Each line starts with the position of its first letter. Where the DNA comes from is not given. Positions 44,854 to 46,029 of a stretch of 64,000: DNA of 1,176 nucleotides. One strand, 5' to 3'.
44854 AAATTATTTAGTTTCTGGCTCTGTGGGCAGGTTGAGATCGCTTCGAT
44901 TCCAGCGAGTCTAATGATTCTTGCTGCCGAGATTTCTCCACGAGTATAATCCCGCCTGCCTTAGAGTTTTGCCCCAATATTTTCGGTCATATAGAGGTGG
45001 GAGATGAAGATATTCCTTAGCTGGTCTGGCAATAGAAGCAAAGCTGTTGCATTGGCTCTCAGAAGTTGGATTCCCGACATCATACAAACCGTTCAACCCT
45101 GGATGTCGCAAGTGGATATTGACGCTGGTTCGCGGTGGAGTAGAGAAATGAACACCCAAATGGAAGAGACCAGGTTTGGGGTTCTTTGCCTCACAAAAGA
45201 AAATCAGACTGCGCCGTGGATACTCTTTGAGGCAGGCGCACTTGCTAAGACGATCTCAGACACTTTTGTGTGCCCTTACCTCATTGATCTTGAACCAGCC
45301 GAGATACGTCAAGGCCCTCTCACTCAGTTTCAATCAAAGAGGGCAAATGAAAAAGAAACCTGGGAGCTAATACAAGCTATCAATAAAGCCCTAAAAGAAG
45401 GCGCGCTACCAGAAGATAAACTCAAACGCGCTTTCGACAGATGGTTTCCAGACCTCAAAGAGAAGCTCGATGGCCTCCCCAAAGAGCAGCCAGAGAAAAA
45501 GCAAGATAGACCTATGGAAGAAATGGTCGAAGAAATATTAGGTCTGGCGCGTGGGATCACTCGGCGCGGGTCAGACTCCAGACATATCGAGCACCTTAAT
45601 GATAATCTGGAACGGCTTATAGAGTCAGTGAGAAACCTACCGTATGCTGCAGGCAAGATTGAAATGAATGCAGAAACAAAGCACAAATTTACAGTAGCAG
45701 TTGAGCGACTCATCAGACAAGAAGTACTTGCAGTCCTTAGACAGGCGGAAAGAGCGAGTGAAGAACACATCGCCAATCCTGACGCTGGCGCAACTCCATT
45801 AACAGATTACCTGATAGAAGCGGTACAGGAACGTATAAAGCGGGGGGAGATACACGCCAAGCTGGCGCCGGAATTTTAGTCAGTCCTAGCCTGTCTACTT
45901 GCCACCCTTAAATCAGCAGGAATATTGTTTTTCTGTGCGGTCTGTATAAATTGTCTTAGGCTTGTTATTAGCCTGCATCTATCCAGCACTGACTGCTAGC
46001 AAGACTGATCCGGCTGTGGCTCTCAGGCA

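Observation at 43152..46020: Low-GC island with two divergent TIR-domain genes inserted into a vapC toxin gene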

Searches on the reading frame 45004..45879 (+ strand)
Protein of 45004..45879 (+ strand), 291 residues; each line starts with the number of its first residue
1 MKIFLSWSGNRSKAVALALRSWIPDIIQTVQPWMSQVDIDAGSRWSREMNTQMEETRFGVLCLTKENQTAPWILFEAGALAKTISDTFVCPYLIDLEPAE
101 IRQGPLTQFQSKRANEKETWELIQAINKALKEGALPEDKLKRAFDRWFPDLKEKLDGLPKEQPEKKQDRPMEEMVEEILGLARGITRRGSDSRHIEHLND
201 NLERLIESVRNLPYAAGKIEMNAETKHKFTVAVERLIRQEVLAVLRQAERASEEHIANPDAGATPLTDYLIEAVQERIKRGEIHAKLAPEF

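Call 3: search_protein_families(library=pfam, proteins=[window:45004-45879:+], max_evalue=1)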
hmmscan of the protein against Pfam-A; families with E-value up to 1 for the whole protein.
window:45004-45879:+ (291 aa): 2 families
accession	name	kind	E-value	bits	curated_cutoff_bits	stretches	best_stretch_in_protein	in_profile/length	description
PF13676.11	TIR_2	-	1.2e-07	32.6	28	1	3-105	1-104/122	TIR domain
PF12006.13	DUF3500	-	0.2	11.6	27.2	1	88-182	129-224/297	Protein of unknown function (DUF3500)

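Call 4: search_protein_families(library=padloc, proteins=[window:45004-45879:+], max_evalue=1)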
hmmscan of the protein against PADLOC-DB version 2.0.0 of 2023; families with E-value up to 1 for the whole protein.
window:45004-45879:+ (291 aa): 2 families
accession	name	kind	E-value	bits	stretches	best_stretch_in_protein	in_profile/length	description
PDLC03016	TIR-TM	-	2.1e-69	232.6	1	1-247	1-252/293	-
PDLC01665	Cas12c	-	0.016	11.2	1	95-239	280-412/1035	Cas12c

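Call 5: search_protein_families(library=ncbifam, proteins=[window:45004-45879:+], max_evalue=1)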
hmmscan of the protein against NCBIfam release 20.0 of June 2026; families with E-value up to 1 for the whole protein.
window:45004-45879:+ (291 aa): 0 families

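Call 12: find_homologous_proteins(query=window:45004-45879:+)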
Query window:45004-45879:+ (291 aa): 1574 proteins with E <= 0.001 among 4233 candidates; the best 120 are listed.
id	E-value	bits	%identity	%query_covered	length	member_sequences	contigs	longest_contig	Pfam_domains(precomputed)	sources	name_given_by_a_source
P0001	1.2e-189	646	100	100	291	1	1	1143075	PF13676.12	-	-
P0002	3.6e-157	540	84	100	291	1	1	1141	PF13676.12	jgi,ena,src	-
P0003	1.5e-135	469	75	100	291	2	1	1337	PF13676.12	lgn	-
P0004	1.7e-130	452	71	100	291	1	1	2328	PF13676.12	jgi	jgi:hypothetical protein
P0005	4.4e-86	307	67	65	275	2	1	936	PF13676.12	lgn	-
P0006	3.8e-84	300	67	65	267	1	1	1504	PF13395.13,PF01844.30,PF13676.12,PF14279.13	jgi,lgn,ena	jgi:hypothetical protein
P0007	1.0e-83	299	68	64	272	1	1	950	PF01844.30,PF13676.12,PF14279.13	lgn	-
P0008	1.7e-83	298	68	67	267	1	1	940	PF01844.30,PF13676.12,PF14279.13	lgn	-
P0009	2.5e-83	298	67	65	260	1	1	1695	PF01844.30,PF13676.12,PF14279.13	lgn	-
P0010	1.2e-82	295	68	65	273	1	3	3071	PF13676.12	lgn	-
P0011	1.8e-82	295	66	67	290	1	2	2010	PF13676.12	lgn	-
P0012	3.2e-82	294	66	65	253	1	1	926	PF13676.12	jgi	-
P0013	6.6e-82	293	64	67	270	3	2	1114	PF13676.12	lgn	-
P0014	1.0e-81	292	62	72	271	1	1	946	PF01844.30,PF13676.12,PF14279.13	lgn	-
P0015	1.1e-81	292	67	65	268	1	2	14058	PF01844.30,PF13676.12,PF14279.13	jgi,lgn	jgi:hypothetical protein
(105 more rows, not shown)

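Call 15: find_encoding_contigs(protein=P0004, flank=5000, max_places=4)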
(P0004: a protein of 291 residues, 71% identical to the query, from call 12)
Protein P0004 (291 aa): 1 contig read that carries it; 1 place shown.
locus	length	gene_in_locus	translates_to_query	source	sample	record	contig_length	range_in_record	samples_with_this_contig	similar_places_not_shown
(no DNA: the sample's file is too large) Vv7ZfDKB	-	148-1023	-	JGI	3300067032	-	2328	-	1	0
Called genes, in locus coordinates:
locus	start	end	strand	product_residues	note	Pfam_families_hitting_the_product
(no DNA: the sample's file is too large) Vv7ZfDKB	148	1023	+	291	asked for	PF13676:TIR_2 (weak)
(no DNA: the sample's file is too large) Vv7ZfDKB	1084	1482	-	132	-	-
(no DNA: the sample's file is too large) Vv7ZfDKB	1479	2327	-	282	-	?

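Call 23: search_solved_structures(query=window:45004-45879:+, max_evalue=1, show_alignments=3)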
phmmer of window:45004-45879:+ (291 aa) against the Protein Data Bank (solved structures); distinct sequences matched with E-value up to 1: 1.
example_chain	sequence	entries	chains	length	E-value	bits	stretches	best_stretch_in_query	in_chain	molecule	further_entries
3jrn_A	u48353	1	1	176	0.0066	19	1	3-119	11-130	AT1G72930 protein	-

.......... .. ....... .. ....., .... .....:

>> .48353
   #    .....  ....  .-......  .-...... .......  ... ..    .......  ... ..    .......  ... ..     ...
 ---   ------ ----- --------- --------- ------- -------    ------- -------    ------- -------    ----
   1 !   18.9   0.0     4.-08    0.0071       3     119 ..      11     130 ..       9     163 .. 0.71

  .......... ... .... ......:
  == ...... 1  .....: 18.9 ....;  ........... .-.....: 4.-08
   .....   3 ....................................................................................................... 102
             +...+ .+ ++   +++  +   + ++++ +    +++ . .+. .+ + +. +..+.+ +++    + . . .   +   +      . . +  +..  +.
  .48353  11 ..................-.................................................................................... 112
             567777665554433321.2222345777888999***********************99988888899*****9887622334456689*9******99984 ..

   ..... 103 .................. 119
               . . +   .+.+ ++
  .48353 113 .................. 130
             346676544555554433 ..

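Call 26: search_dna_similar(query=window:45004-45879:+, collection=plasmids, mode=protein, max_rows=25)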
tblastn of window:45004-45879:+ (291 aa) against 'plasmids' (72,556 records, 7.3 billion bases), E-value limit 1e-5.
Records with a match: 11; places in all: 12; records where one place covers at least 80% of the query: 0.
Best place of each record, by identity: <60% 11.
By first word of the organism name: Enterococcus 3; Gloeothece 2; Tritonibacter 1; Escherichia 1; Acidithiobacillus 1; Serratia 1; Deinococcus 1; Rhizobium 1.
By predicted mobility (MOB-suite, as given by PLSDB): non-mobilizable 8; conjugative 2; mobilizable 1.
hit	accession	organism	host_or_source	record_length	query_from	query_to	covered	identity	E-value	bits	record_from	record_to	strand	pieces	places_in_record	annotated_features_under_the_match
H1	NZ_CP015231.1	Tritonibacter mobilis F1926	cell culture,seawater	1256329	1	190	65%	41.4%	2e-38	150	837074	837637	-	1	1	record has no annotation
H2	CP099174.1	Escherichia coli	culture,Pooled soil sample collected ...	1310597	1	188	65%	40.1%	7e-40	155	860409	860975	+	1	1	toll/interleukin-1 receptor domain-containing protein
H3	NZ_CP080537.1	Acidithiobacillus ferriphilus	-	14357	1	188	65%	39.2%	9e-41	157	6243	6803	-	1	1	TIR domain-containing protein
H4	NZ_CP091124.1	Serratia marcescens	Canis lupus familiaris,pure bacterial ...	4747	1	158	54%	46.5%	1e-42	162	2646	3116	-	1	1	TIR domain-containing protein | replication initiation protein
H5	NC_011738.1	Gloeothece citriformis PCC 7424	-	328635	1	158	54%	44.9%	4e-36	144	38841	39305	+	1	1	toll/interleukin-1 receptor domain-containing protein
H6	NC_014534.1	Gloeothece verrucosa PCC 7822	fresh water in rice field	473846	1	228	78%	30.6%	2e-22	104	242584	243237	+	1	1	toll/interleukin-1 receptor domain-containing protein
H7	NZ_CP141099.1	Enterococcus faecalis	Homo sapiens,Infected Human Urine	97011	1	173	59%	31.6%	2e-14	81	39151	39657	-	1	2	hypothetical protein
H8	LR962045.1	Enterococcus faecalis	-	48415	1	173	59%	31.6%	2e-14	81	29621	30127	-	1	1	record has no annotation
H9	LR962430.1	Enterococcus faecalis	-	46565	1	145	50%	33.8%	7e-15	82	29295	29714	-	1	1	record has no annotation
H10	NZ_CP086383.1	Deinococcus radiophilus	Harpadon nehereus,cell culture,2 Mrad ...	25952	1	127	44%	37.8%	2e-22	104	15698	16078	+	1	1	toll/interleukin-1 receptor domain-containing protein | DNA methyltransferase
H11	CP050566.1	Rhizobium leguminosarum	Lathyrus sativus,cell culture,root ...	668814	2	111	38%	36.2%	6e-10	67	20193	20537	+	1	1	hypothetical protein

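Call 27: search_dna_similar(query=window:45004-45879:+, collection=phages, mode=protein, max_rows=15)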
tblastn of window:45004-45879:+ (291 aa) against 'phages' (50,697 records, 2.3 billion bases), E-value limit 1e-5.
Records with a match: 4; places in all: 4; records where one place covers at least 80% of the query: 0.
Best place of each record, by identity: <60% 4.
By first word of the organism name: Enterobacteria 2; Escherichia 2.
By host as written in the record: Escherichia coli 2; - 2.
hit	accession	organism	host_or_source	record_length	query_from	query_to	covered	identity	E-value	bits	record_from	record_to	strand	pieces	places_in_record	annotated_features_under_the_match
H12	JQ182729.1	Enterobacteria phage mEp390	Escherichia coli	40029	1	195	67%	42.3%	2e-41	157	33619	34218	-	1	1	hypothetical protein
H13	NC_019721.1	Enterobacteria phage mEp390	Escherichia coli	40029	1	195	67%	42.3%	2e-41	157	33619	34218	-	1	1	hypothetical protein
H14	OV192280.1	Escherichia phage P2_AC1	-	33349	1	183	63%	38.3%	1e-40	155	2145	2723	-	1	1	hypothetical protein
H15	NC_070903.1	Escherichia phage P2_AC1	-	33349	1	183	63%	38.3%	1e-40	155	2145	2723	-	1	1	hypothetical protein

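Call 28: get_annotated_region(hit=H14, flank=4000)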
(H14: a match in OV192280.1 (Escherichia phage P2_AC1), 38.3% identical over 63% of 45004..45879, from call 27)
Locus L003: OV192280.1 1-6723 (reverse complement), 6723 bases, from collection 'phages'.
description: Escherichia phage P2_AC1 genome assembly, chromosome: 1.
organism: Escherichia phage P2_AC1 (NCBI taxid 2881011)
taxonomy: Viruses; Duplodnaviria; Heunggongvirae; Uroviricota; Caudoviricetes; Peduoviridae; Peduovirus
host: -; source: -; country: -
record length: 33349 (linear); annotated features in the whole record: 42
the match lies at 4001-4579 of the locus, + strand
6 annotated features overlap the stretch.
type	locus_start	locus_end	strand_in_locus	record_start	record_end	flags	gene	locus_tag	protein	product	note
CDS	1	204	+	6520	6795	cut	-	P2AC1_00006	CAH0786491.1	hypothetical protein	label:P2AC1_00006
CDS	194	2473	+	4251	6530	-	-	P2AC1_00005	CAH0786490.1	hypothetical protein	label:P2AC1_00005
CDS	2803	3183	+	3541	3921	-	-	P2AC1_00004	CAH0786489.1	hypothetical protein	label:P2AC1_00004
CDS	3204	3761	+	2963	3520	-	-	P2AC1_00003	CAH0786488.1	hypothetical protein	label:P2AC1_00003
CDS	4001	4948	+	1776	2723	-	-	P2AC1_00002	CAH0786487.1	hypothetical protein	label:P2AC1_00002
CDS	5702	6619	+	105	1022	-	-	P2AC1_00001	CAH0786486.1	hypothetical protein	label:P2AC1_00001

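Call 29: get_annotated_region(hit=H12, flank=4000)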
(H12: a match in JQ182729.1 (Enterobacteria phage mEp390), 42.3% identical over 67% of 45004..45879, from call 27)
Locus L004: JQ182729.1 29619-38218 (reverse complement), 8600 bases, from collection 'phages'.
description: Enterobacterial phage mEp390, complete genome.
organism: Enterobacteria phage mEp390 (NCBI taxid 1147158)
taxonomy: Viruses; Duplodnaviria; Heunggongvirae; Uroviricota; Caudoviricetes; Hendrixvirinae
host: Escherichia coli; source: -; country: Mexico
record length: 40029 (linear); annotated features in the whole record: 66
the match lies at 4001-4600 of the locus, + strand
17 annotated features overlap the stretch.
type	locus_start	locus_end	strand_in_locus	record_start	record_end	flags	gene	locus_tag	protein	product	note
CDS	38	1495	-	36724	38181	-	-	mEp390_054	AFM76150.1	hypothetical protein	similar to YP_003612189 hypothetical protein ECL_01682 [Enterobacter cloacae subsp. cloacae ATCC 13047]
CDS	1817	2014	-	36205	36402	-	-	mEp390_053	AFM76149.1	hypothetical protein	similar to EGM63543.1 hypothetical protein SFJ1713_0241 [Shigella flexneri J1713] & NP_046952.1 gp56 [Enterobacteria ...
CDS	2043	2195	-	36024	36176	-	-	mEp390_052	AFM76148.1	hypothetical protein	similar to YP_003612188.1 hypothetical protein ECL_01681 [Enterobacter cloacae subsp. cloacae ATCC 13047] & CAJ28449.1 ...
CDS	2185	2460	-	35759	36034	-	-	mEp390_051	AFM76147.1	hypothetical protein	similar to YP_003612187 hypothetical protein ECL_01680 [Enterobacter cloacae subsp. cloac ae ATCC 13047]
CDS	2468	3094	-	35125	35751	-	-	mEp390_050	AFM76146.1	lysin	lyzosyme; similar to NP_848233.1 endolysin [Enterobacteria phage epsilon15] & YP_001587254.1 hypothetical protein ...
CDS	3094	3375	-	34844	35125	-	-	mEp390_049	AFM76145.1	putative holin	similar to NP_455519.1 prophage membrane protein [Salmonella enterica subsp. enterica serovar Typhi str. CT18] & ...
CDS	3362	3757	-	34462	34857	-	-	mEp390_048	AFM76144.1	putative holin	similar to YP_002918943.1 putative prophage membrane protein [Klebsiella pneumoniae subsp. pneumoniae NTUH-K2044] & ...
CDS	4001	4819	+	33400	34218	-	-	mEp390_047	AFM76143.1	hypothetical protein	similar to YP_004188586.1 hypothetical protein VVM_02654 [Vibrio vulnificus MO6-24/O]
regulatory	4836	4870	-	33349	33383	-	-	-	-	terminator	rho-independent terminator, found using MFOLD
regulatory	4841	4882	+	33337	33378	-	-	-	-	terminator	rho-independent terminator, found using MFOLD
CDS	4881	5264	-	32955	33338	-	-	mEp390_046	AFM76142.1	late gene regulator Q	similar to ZP_07505079 putative antitermination protein Q from phage origin [Escherichia coli M605]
CDS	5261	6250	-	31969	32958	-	-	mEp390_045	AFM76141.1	hypothetical protein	similar to NP_599077 hypothetical protein SfVp45 [Enterobacteria phage SfV]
CDS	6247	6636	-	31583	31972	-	-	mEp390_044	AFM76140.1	holliday-junction resolvase RusA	similar to ZP_04561613 holliday-junction resolvase [Citrobacter sp. 30_2]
CDS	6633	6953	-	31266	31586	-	-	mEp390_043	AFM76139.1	hypothetical protein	similar to NP_599074 hypothetical protein SfVp42 [Enterobacteria phage SfV]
CDS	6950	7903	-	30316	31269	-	-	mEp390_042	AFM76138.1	hypothetical protein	similar to ZP_03804041 hypothetical protein PROPEN_02417 [Proteus penneri ATCC 35198]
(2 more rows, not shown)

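Call 30: get_annotated_region(hit=H4, flank=3000)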
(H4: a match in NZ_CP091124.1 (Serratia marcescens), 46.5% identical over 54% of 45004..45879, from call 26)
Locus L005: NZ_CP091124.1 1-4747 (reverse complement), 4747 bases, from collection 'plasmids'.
description: Serratia marcescens strain CM2017_569 plasmid unnamed, complete sequence
organism: Serratia marcescens (NCBI taxid 615)
taxonomy: Bacteria; Pseudomonadota; Gammaproteobacteria; Enterobacterales; Yersiniaceae; Serratia; Serratia marcescens
host: -; source: Canis lupus familiaris,pure bacterial culture,Urine collected by free catch sample; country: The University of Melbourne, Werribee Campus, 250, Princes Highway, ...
typing (MOB-suite, as given by PLSDB): mobilizable; relaxase MOBP
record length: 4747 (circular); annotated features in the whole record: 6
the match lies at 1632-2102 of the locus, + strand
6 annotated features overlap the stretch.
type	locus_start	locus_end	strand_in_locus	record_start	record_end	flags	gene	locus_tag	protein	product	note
CDS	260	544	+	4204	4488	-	nadS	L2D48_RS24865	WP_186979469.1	NadS family protein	-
CDS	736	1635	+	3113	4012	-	-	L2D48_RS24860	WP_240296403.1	replication initiation protein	-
CDS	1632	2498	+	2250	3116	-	-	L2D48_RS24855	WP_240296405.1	TIR domain-containing protein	GO:0007165 - signal transduction [Evidence IEA]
CDS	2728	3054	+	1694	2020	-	-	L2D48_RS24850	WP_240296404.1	MobC family plasmid mobilization relaxosome protein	-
CDS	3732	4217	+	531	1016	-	-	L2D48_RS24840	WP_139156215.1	MbeB family mobilization protein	-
CDS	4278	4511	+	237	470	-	-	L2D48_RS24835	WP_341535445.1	MbeD family mobilization/exclusion protein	-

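Call 41: find_encoding_contigs(protein=P0001, flank=1000, max_places=2)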
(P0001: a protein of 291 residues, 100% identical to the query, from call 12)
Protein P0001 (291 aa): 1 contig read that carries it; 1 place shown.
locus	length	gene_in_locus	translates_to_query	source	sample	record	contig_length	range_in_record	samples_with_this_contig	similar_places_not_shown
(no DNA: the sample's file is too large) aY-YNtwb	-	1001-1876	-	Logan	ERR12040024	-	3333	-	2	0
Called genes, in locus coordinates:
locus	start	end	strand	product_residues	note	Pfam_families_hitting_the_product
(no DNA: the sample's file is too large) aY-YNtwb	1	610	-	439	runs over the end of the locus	PF01582:TIR, PF13676:TIR_2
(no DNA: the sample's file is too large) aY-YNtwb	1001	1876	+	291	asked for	PF13676:TIR_2 (weak)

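Call 56: find_related_loci(query=A1, collection=metagenome_contigs, flank=6000)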
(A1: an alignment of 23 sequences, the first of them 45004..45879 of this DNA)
Query A1 (291 aa) in metagenome_contigs; peptide patterns used: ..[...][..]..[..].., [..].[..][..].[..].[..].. (x = any residue, [..] = any of these).
600 stretches matched a pattern (row limit reached: there are more); 492 encode a relative of the query (tblastn E <= 1e-3); the best 80 are kept; 80 distinct loci.
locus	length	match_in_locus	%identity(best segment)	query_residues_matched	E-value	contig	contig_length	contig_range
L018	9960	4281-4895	57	1-199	4e-79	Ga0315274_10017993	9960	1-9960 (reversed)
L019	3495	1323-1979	48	1-231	2e-65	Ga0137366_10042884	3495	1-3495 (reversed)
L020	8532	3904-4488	52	1-195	1e-63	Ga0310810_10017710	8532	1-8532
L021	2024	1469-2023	54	1-183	2e-64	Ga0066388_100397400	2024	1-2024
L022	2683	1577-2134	51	1-187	1e-62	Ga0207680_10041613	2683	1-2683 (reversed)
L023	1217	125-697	48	1-190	2e-63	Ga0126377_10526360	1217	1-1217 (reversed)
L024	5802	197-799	48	1-199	2e-59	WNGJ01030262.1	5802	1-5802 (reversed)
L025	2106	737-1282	50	1-183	2e-60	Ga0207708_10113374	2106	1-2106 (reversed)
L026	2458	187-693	53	1-168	1e-59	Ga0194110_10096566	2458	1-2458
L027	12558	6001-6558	48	1-188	1e-58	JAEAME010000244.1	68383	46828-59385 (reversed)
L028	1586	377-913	51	1-179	1e-60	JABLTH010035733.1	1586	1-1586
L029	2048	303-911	47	1-204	1e-59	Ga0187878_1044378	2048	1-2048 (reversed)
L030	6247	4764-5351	48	1-192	1e-58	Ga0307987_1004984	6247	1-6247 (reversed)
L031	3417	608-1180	51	1-190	4e-58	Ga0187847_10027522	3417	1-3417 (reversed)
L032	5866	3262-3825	49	1-187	5e-57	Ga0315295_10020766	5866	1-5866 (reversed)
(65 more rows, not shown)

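Call 62: search_protein_families(library=pfam, alignment_id=A2, max_evalue=0.001)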
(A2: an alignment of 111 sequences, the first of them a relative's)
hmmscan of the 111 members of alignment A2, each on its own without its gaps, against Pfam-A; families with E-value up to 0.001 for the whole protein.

A. member 1, L018:2874-3791:+ (306 aa): 1 family
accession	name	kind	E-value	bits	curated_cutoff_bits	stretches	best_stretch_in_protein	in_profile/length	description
PF13646.12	HEAT_2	-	4.8e-07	30.4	27.7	1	219-269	34-83/88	HEAT repeats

B. families by the number of members that match (of 111 scanned): 66 families (the first 25 are shown)
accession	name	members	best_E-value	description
PF00589.27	Phage_integrase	3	1.3e-29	Phage integrase family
PF02899.23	Phage_int_SAM_1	2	2.9e-13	Phage integrase, N-terminal SAM-like domain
PF13495.12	Phage_int_SAM_4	2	4.8e-07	Phage integrase, N-terminal SAM-like domain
PF13102.12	Phage_int_SAM_5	2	7.2e-07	Phage integrase SAM-like domain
PF00133.28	tRNA-synt_1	1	3.2e-135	tRNA synthetases class I (I, L, M and V)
PF16962.11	ABC_export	1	1.8e-90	Putative ABC exporter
PF08264.19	Anticodon_1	1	2.4e-44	Anticodon-binding domain of tRNA ligase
PF09348.15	DUF1990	1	1.7e-41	Domain of unknown function (DUF1990)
PF00587.30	tRNA-synt_2b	1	3e-41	tRNA synthetase class II core domain (G, H, P, S and T)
PF00075.30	RNase_H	1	1.5e-39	RNase H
PF22765.1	DUF7010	1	2.6e-38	Family of unknown function (DUF7010)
PF13701.12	DDE_Tnp_1_4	1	3e-38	Transposase DDE domain group 1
PF10543.14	ORF6N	1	1.1e-37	ORF6N domain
PF00805.28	Pentapeptide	1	1.4e-37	Pentapeptide repeats (8 copies)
PF09856.14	ScfRs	1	3.5e-36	Short-chain fatty acyl coenzyme A regulator, C-terminal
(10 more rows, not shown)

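Call 63: search_protein_families(library=padloc, alignment_id=A2, max_evalue=0.00001)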
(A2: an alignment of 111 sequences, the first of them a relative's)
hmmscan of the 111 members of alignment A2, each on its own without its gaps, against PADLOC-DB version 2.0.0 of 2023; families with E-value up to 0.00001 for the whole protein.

A. member 1, L018:2874-3791:+ (306 aa): 0 families

B. families by the number of members that match (of 111 scanned): 25 families
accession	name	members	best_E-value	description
PDLC03454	REase_II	1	1.4e-98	Type II restriction enzyme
PDLC04856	PDC-S05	1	5.2e-57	-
PDLC04869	PDC-S05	1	1.1e-56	-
PDLC00731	Effector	1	1.6e-50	TIR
PDLC00732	Effector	1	6e-50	TIR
PDLC00729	Effector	1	6.5e-44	TIR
PDLC02371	PycTIR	1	7.4e-39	-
PDLC04849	PDC-S05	1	5.4e-36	-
PDLC02334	AbiTii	1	4.6e-26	AbiTii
PDLC05050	PDC-S60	1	5.8e-21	-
PDLC05005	PDC-S35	1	1.4e-15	-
PDLC05006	PDC-S35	1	6.5e-12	-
PDLC05007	PDC-S35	1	4.3e-11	-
PDLC05004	PDC-S35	1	1.4e-10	-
PDLC05003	PDC-S35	1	1.5e-10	-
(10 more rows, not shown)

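Call 64: find_encoding_contigs(protein=P0003, flank=2000, max_places=3)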
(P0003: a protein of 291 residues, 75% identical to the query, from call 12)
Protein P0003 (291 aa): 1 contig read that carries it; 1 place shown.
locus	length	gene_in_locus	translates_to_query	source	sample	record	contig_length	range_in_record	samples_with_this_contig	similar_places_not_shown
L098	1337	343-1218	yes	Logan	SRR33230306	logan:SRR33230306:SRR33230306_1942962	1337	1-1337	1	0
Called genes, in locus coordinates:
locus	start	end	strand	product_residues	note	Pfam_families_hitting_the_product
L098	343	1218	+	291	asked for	PF13676:TIR_2 (weak)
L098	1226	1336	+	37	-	?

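Call 65: find_encoding_contigs(protein=P0002, flank=2000, max_places=3)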
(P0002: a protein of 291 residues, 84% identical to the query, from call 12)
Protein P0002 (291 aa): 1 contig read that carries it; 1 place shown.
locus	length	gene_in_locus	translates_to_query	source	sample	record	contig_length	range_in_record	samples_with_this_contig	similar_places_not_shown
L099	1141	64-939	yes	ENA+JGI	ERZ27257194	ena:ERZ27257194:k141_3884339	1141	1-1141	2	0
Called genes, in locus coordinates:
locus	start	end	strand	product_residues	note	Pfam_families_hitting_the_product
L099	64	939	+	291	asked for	PF13676:TIR_2 (weak)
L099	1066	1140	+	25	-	?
